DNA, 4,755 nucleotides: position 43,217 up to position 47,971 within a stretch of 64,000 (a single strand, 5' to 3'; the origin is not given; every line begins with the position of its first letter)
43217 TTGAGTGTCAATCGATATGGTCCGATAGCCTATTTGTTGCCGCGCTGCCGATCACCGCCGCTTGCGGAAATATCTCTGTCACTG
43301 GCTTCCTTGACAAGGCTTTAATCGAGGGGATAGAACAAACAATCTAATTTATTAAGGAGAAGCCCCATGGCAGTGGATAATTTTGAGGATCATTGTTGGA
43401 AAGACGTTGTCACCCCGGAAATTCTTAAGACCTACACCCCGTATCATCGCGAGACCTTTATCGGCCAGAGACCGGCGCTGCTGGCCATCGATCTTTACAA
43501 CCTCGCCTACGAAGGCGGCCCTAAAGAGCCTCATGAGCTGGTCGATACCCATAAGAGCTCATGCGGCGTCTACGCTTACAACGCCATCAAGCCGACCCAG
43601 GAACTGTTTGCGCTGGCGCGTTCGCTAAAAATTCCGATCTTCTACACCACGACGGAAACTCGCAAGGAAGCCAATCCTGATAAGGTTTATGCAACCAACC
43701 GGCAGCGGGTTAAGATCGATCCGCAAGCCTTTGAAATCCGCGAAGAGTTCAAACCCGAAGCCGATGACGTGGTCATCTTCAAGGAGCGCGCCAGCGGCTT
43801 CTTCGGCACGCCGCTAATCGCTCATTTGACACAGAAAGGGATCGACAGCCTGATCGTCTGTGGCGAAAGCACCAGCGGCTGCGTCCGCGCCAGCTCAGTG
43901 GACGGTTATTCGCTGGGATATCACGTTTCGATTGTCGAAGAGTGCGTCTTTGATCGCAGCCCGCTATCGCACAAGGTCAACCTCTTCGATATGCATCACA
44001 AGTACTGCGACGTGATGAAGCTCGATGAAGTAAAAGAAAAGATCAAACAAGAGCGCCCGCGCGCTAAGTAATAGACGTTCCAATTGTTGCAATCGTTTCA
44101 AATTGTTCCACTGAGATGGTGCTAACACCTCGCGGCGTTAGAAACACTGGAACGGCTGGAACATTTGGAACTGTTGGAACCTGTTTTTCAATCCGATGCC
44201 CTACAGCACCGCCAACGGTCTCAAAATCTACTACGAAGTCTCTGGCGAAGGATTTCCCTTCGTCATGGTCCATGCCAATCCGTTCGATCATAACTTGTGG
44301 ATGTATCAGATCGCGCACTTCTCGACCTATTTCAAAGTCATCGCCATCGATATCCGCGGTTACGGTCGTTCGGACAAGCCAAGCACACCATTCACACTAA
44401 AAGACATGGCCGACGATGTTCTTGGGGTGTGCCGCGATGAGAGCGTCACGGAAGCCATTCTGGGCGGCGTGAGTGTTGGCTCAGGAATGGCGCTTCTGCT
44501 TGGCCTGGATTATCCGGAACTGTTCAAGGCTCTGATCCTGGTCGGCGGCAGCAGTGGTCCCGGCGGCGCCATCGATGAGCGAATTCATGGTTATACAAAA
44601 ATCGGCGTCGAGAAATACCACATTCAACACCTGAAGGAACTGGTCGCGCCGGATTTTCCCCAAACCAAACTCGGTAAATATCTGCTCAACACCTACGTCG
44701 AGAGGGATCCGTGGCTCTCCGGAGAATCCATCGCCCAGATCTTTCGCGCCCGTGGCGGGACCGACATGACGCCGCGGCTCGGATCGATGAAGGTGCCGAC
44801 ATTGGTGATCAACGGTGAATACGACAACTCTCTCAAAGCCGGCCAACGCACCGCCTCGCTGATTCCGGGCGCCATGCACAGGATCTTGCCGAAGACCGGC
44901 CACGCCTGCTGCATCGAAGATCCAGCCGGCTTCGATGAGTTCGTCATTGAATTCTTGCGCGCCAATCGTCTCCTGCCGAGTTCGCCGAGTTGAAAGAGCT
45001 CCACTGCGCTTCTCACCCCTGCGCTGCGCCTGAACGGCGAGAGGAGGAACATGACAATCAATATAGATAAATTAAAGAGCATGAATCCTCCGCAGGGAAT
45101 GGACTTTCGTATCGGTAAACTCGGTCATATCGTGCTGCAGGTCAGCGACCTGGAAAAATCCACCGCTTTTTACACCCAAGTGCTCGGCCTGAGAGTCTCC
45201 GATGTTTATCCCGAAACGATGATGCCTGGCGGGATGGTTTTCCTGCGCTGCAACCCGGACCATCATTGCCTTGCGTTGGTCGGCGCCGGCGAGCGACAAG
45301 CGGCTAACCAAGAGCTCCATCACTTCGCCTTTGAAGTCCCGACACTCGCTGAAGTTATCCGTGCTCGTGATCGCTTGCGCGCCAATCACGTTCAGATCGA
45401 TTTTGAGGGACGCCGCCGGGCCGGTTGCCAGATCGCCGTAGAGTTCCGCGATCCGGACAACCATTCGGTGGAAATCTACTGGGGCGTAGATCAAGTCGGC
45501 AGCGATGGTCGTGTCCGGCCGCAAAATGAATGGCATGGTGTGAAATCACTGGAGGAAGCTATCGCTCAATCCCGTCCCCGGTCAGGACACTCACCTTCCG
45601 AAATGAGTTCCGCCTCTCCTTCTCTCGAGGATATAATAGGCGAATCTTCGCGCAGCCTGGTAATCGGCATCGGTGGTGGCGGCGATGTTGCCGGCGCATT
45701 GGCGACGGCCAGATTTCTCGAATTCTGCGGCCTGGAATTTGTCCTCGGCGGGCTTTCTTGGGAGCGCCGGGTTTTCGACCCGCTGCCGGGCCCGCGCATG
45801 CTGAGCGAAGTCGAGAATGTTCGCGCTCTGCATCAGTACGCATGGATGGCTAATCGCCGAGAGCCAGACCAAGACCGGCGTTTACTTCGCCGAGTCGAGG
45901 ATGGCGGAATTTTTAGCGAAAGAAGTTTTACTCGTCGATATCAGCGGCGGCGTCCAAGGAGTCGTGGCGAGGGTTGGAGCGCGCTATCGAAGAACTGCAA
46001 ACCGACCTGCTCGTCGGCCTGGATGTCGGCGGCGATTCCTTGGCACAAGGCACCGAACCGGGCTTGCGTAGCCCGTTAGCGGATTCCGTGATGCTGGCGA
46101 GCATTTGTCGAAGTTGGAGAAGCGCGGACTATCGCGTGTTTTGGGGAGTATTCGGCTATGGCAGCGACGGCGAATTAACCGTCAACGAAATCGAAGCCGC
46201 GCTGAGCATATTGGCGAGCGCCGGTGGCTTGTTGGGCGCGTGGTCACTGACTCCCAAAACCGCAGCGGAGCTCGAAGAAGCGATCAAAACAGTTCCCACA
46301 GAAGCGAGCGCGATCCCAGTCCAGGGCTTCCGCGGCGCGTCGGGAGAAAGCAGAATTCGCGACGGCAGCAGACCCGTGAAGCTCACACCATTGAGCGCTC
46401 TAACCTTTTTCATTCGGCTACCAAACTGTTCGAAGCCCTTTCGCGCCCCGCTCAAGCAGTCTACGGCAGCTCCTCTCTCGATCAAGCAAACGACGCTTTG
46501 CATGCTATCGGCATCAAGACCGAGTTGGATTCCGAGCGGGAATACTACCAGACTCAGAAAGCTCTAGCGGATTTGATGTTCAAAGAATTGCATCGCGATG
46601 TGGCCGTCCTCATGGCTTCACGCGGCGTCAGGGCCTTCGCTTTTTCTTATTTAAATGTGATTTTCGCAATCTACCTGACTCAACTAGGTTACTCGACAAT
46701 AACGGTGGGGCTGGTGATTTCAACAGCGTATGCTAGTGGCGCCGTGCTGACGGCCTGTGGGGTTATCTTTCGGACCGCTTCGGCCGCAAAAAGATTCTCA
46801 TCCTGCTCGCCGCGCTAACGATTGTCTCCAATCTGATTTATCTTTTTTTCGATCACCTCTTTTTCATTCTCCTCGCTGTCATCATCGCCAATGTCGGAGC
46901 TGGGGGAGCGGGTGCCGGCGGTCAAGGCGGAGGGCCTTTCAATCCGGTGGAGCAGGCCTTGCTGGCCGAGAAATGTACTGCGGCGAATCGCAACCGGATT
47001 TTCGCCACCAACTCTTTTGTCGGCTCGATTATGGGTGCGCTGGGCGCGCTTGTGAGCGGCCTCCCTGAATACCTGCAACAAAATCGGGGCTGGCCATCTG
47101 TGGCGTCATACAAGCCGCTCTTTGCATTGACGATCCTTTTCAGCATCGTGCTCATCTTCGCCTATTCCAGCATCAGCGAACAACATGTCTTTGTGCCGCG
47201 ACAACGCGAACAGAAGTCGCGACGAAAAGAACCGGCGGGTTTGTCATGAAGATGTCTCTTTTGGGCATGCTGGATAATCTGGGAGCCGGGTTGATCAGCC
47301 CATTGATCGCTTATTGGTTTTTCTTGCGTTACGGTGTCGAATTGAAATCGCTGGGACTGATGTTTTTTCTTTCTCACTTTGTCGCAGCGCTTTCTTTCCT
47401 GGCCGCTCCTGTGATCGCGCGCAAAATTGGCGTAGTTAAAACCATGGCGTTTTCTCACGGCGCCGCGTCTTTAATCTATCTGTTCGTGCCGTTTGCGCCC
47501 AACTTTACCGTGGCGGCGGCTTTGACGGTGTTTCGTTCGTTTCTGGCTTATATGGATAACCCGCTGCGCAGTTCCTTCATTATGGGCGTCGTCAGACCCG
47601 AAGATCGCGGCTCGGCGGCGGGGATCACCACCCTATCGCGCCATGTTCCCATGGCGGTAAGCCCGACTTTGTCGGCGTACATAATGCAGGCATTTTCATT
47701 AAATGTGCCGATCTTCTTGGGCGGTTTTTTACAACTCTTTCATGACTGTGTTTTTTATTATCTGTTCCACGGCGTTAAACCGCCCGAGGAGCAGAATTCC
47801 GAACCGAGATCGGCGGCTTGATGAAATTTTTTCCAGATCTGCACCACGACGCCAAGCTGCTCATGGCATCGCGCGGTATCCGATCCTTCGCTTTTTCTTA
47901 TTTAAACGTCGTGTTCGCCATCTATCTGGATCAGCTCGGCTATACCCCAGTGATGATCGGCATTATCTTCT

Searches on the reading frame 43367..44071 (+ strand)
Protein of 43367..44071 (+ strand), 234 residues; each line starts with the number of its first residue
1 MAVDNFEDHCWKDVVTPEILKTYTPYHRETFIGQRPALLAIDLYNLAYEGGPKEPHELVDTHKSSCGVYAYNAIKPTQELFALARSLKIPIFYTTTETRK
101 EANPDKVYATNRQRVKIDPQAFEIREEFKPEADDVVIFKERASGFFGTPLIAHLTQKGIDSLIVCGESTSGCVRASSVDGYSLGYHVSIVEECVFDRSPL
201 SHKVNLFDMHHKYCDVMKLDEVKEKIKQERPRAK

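Call 55: search_protein_families(library=pfam, proteins=[window:43367-44071:+], max_evalue=0.0001)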
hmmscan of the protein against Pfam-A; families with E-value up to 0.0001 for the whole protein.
window:43367-44071:+ (234 aa): 1 family
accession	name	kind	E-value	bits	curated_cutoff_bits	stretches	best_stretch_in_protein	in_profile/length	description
PF00857.26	Isochorismatase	-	2.4e-28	99.8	27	1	71-220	24-174/175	Isochorismatase domain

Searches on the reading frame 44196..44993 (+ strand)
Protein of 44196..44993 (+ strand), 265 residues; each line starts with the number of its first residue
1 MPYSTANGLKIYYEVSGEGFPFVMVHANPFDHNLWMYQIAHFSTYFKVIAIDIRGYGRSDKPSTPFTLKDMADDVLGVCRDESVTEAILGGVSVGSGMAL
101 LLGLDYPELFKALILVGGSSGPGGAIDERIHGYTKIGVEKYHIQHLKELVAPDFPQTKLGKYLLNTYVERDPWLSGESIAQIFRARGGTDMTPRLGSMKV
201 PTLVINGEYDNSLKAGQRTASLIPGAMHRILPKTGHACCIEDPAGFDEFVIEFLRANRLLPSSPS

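Call 55: search_protein_families(library=pfam, proteins=[window:44196-44993:+], max_evalue=0.0001)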
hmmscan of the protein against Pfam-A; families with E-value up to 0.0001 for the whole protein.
window:44196-44993:+ (265 aa): 3 families
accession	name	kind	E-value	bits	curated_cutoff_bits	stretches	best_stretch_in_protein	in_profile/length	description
PF00561.26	Abhydrolase_1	-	4.7e-22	79.3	25.8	1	21-243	2-245/245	alpha/beta hydrolase fold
PF12697.13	Abhydrolase_6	-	2.3e-12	48.5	26.3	1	22-246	1-214/217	Alpha/beta hydrolase family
PF12146.15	Hydrolase_4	-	1.4e-10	41.4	27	1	46-212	32-204/239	Serine aminopeptidase, S33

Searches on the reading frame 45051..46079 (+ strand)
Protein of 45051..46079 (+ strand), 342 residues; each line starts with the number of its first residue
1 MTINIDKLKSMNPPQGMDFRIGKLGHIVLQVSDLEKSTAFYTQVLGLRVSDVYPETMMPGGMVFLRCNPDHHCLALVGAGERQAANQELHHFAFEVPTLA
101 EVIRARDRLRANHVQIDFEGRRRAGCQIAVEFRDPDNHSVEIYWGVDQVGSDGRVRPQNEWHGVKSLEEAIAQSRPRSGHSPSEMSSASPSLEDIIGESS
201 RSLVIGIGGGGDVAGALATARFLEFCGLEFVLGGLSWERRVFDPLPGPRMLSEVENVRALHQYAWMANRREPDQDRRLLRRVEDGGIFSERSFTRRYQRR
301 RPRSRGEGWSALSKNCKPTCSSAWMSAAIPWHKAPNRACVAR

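Call 78: search_protein_families(library=pfam, proteins=[window:45051-46079:+], max_evalue=0.00001)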
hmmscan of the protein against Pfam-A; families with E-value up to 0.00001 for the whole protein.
window:45051-46079:+ (342 aa): 3 families
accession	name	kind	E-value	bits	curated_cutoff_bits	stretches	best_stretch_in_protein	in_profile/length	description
PF00903.31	Glyoxalase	-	3.3e-25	89.3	20.6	1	23-142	1-121/121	Glyoxalase/Bleomycin resistance protein/Dioxygenase superfamily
PF06626.17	DUF1152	-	1.3e-20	74.3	27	1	203-271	1-69/295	Protein of unknown function (DUF1152)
PF22677.2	Ble-like_N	-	3.3e-06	27.2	24.5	1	26-51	4-29/41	Bleomycin resistance protein-like N-terminal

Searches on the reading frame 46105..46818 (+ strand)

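Call 78: search_protein_families(library=pfam, proteins=[window:46105-46818:+], max_evalue=0.00001)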
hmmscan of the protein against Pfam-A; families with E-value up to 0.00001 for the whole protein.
window:46105-46818:+ (237 aa): 1 family
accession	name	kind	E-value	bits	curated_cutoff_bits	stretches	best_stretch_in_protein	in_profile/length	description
PF06626.17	DUF1152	-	3e-06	27.1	27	1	96-147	243-294/295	Protein of unknown function (DUF1152)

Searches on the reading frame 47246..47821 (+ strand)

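Call 78: search_protein_families(library=pfam, proteins=[window:47246-47821:+], max_evalue=0.00001)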
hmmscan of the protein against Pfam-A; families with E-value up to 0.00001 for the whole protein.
window:47246-47821:+ (191 aa): 1 family
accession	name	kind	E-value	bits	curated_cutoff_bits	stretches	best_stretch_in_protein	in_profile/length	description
PF07690.21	MFS_1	-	1.3e-11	44.4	33.4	1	4-188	2-185/347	Major Facilitator Superfamily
